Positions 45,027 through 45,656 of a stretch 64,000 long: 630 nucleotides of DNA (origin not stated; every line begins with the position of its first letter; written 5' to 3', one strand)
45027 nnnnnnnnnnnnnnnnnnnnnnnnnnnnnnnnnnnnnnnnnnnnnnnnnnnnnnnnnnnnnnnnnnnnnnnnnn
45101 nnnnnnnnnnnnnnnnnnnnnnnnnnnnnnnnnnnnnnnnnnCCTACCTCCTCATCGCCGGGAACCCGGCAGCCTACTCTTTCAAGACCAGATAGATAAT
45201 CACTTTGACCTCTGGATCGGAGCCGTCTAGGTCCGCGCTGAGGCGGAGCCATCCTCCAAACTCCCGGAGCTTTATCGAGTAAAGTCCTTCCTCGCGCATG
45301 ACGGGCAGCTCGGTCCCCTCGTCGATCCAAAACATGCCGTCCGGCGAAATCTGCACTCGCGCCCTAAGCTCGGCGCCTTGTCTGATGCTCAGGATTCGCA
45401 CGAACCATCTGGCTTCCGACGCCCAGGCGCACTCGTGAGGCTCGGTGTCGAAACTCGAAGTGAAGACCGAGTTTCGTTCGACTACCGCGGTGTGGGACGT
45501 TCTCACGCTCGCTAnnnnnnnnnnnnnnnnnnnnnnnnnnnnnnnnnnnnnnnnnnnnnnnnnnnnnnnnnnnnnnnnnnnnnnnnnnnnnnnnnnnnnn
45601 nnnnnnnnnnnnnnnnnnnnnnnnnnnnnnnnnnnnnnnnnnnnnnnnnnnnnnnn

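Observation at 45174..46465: Two co-operonic proteins (317 aa and 110 aa) with no recognisable family inside the sulfatase/ABC operon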

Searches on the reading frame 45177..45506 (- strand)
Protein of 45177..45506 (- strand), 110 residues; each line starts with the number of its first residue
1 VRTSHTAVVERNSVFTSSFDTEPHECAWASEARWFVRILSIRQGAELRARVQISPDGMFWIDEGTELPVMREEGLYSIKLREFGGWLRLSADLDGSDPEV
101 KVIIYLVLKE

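Call 5: search_protein_families(library=pfam, proteins=[window:45177-45506:-], max_evalue=10)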
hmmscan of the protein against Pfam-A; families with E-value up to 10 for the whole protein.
window:45177-45506:- (110 aa): 1 family
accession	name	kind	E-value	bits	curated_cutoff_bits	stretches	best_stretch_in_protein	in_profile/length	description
PF19912.4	DUF6385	-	0.00045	20.7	26.8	1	47-106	20-78/82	Domain of unknown function (DUF6385)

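Call 6: search_protein_families(library=ncbifam, proteins=[window:45177-45506:-], max_evalue=10)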
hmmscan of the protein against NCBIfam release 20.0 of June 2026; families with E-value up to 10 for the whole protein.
window:45177-45506:- (110 aa): 0 families

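Call 11: find_homologous_proteins(query=window:45177-45506:-)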
Query window:45177-45506:- (110 aa): 166 proteins with E <= 0.001 among 170 candidates; the best 120 are listed.
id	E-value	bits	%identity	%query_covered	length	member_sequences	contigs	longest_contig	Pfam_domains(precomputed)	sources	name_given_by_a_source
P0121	1.5e-60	220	90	100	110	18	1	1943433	-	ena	-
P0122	8.7e-44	166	65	100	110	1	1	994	-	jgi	jgi:hypothetical protein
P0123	3.3e-42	161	66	100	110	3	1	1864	-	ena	-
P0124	5.3e-39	151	61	100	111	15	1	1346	-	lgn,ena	-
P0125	1.1e-38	150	61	100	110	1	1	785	-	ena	-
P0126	2.1e-37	146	59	100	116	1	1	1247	-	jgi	jgi:hypothetical protein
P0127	4.2e-37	145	59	100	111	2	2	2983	-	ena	-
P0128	5.3e-37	144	57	100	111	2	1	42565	-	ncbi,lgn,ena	-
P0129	5.9e-37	144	57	100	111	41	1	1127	-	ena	-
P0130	8.3e-37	144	92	68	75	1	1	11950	-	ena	-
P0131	8.7e-37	144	60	100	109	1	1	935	-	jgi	jgi:hypothetical protein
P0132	1.4e-36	143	57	100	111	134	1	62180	-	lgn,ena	-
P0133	3.0e-36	142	56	100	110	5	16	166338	-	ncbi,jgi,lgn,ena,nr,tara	ncbi:MAG TPA: hypothetical protein DGO43_02695 [Chloroflexi bacterium]|nr:hypothetical protein [Chlo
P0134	7.1e-36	141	59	100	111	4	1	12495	-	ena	-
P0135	1.2e-34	137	60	100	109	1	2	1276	-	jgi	jgi:hypothetical protein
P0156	4.3e-30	122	54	100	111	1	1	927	PF19912.5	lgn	-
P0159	1.4e-29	120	46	100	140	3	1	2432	PF19912.5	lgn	-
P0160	1.8e-29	120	55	100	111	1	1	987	PF19912.5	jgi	jgi:hypothetical protein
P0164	5.5e-29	119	54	100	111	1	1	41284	PF19912.5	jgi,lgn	jgi:hypothetical protein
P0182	6.6e-26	109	54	100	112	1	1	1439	PF19912.5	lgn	-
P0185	9.2e-26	108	51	100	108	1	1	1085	PF19912.5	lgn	-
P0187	1.2e-25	108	50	100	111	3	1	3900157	PF19912.5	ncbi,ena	-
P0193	5.7e-25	106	52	100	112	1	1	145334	PF19912.5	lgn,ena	-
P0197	7.9e-25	105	47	100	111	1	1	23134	PF19912.5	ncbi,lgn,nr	ncbi:MAG: hypothetical protein HY725_00540 [Candidatus Rokubacteria bacterium]|nr:hypothetical prote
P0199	8.4e-25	105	50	99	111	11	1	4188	PF19912.5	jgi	jgi:hypothetical protein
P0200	9.8e-25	105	47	100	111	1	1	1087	PF19912.5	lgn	-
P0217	1.1e-23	102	48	100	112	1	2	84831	PF19912.5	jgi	-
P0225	2.5e-23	100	47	100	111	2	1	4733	PF19912.5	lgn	-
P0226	3.5e-23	100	51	100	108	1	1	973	PF19912.5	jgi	jgi:hypothetical protein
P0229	4.8e-23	99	54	100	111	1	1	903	PF19912.5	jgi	jgi:hypothetical protein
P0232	7.1e-23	99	48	99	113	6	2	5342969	PF19912.5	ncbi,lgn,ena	-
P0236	8.5e-23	99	47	99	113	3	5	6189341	PF19912.5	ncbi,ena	-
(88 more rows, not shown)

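Call 17: search_solved_structures(query=A2, max_evalue=10)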
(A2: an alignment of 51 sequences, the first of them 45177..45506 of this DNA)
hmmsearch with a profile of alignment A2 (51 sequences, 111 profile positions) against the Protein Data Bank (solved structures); distinct sequences matched with E-value up to 10: 0.

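Call 22: predict_structure(alignment_id=A2)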
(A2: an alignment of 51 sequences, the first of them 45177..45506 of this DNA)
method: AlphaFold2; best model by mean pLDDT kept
length: 110 residues; sequences in the alignment: 51
mean_pLDDT: 95.9   pTM: 0.87
mean pLDDT of the five models: 95.9, 95.5, 95.1, 94.7, 93.5
residues with pLDDT >= 90: 106; 70-90: 3; 50-70: 1; < 50: 0
segments of 3 or more residues with pLDDT < 50: none
pLDDT, mean of each block of 10 residues (from residue 1): 88 97 95 98 98 95 96 98 94 98 97
secondary structure, 60 per line:
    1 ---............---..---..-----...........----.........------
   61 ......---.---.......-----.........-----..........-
elements in order: E4-15 E31-41 E46-54 E61-66 E74-80 E86-94 E100-109

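Call 30: fold_search(model_id=the predicted structure, library=pdb)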
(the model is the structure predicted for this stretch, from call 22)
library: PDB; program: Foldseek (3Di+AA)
matches with E <= 10: 1786; with E <= 0.001: 74
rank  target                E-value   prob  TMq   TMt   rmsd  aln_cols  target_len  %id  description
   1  5gu5                  4.2e-06  1.00  0.41  0.42   7.7       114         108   13  Crystal structure of p24gamma2 GOLD domain determined by sulfur-SAD (released 2017-01-25)
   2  3afg_B                5.5e-06  1.00  0.51  0.14   6.5       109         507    9  Crystal structure of ProN-Tk-SP from Thermococcus kodakaraensis (released 2010-08-04)
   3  3afg_A                8.3e-06  1.00  0.51  0.14   6.5       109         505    9  Crystal structure of ProN-Tk-SP from Thermococcus kodakaraensis (released 2010-08-04)
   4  3x0t_A                3.1e-05  1.00  0.53  0.52   6.3       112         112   15  Crystal structure of PirA (released 2015-08-26)
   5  3x0t_B                4.9e-05  1.00  0.46  0.47   6.3       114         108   14  Crystal structure of PirA (released 2015-08-26)
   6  9vzi_B                5.7e-05  0.99  0.40  0.37  14.6       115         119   10  Cyanopodophage Pan3 Needle (released 2025-11-26)
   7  9ues_B                6.1e-05  1.00  0.53  0.17   5.9       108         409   11  Crystal structure of an inactive TKSP mutant in complex with the TKS propeptide (released 2026-02-18)
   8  8okw_A                8.0e-05  0.99  0.38  0.30   5.8       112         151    9  Crystal structure of Bdellovibrio bacteriovorus Bd2734 C-terminal domain (released 2023-10-25)
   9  8okw_B                9.1e-05  0.99  0.39  0.31   5.5       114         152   10  Crystal structure of Bdellovibrio bacteriovorus Bd2734 C-terminal domain (released 2023-10-25)
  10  9i0y_a                1.3e-04  1.00  0.47  0.45   8.1       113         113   12  Recombinant Ena2A fibers (released 2025-03-12)
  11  9i0y_0                1.5e-04  1.00  0.46  0.45   8.2       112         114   12  Recombinant Ena2A fibers (released 2025-03-12)
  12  2wq4_B                1.5e-04  1.00  0.49  0.43   8.3       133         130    7  N-terminal domain of BC2L-C Lectin from Burkholderia cenocepacia (released 2010-01-12)
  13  6za2_B                1.6e-04  0.93  0.36  0.05  13.1       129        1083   15  Crystal structure of dimeric latent PorU from Porphyromonas gingivalis (released 2021-09-29)
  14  7vrn_I                1.9e-04  1.00  0.61  0.20   5.8       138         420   12  Structure of infectious bursal disease virus Gt strain (released 2022-03-30)
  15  7rrm_A                1.9e-04  0.97  0.38  0.41   7.8       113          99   12  Structure of the human TMED1 (p24gamma1) Golgi dynamics Domain (released 2021-10-20)
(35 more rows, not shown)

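Call 41: find_homologous_proteins(query=A2, max_evalue=0.001)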
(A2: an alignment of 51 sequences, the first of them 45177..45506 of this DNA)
Query A2 (51 sequences) (110 aa, profile of the alignment): 4698 proteins with E <= 0.001 among 8000 candidates; the best 120 are listed.
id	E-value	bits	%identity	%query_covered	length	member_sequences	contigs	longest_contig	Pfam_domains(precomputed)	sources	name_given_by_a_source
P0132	7.7e-48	179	57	100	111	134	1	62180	-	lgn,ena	-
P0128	1.5e-47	178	57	100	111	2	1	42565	-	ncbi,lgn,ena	-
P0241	1.7e-47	178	59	100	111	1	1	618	-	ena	-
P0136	2.9e-47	177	54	100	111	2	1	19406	-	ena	-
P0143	5.6e-47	176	54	100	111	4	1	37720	-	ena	-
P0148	1.1e-46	175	53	100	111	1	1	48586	-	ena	-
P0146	1.4e-46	175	53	100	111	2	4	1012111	-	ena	-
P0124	3.7e-46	173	61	100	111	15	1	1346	-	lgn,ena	-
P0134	4.8e-46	173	59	100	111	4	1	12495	-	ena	-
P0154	6.7e-46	173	52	100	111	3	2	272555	-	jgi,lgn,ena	jgi:hypothetical protein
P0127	1.1e-45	172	59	100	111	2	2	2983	-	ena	-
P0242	1.1e-45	172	57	100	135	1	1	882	PF19912.5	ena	-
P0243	1.1e-45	172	61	100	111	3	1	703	-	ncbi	-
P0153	1.3e-45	172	52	100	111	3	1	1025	-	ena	-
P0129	1.5e-45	171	57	100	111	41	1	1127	-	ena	-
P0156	1.1e-44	169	54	100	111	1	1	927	PF19912.5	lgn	-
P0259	5.1e-43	163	47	99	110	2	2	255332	PF19912.5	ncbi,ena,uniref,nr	ncbi:hypothetical protein NG895_00170 [Aeoliella sp. ICT_H6.2]|uniref:Uncharacterized protein n=1 Ta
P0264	8.7e-43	163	52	100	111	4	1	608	PF19912.5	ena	-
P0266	1.0e-42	162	56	100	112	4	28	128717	PF19912.5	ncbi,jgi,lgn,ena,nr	ncbi:MAG: hypothetical protein QF437_31700 [Planctomycetota bacterium]|jgi:hypothetical protein|nr:h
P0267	1.2e-42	162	50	100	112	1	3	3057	PF19912.5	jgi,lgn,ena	-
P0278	3.3e-42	161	55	100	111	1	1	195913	PF19912.5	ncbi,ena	-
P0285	4.9e-42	160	50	100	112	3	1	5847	PF19912.5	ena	-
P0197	5.2e-42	160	47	100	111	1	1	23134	PF19912.5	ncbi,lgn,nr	ncbi:MAG: hypothetical protein HY725_00540 [Candidatus Rokubacteria bacterium]|nr:hypothetical prote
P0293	7.1e-42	160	50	100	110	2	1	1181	PF19912.5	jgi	jgi:hypothetical protein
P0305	1.5e-41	159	50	99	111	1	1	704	PF19912.5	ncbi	-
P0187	1.6e-41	159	50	100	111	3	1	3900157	PF19912.5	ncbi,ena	-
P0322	3.0e-41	158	48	100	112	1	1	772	PF19912.5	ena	-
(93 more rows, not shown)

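Call 67: search_protein_families(library=phrogs, proteins=[window:45177-45506:-], max_evalue=1)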
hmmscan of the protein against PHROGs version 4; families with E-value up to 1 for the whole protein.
window:45177-45506:- (110 aa): 1 family
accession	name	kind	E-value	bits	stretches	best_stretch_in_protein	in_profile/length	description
phrog_30291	-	unknown function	0.21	12.8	1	19-52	9-41/87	-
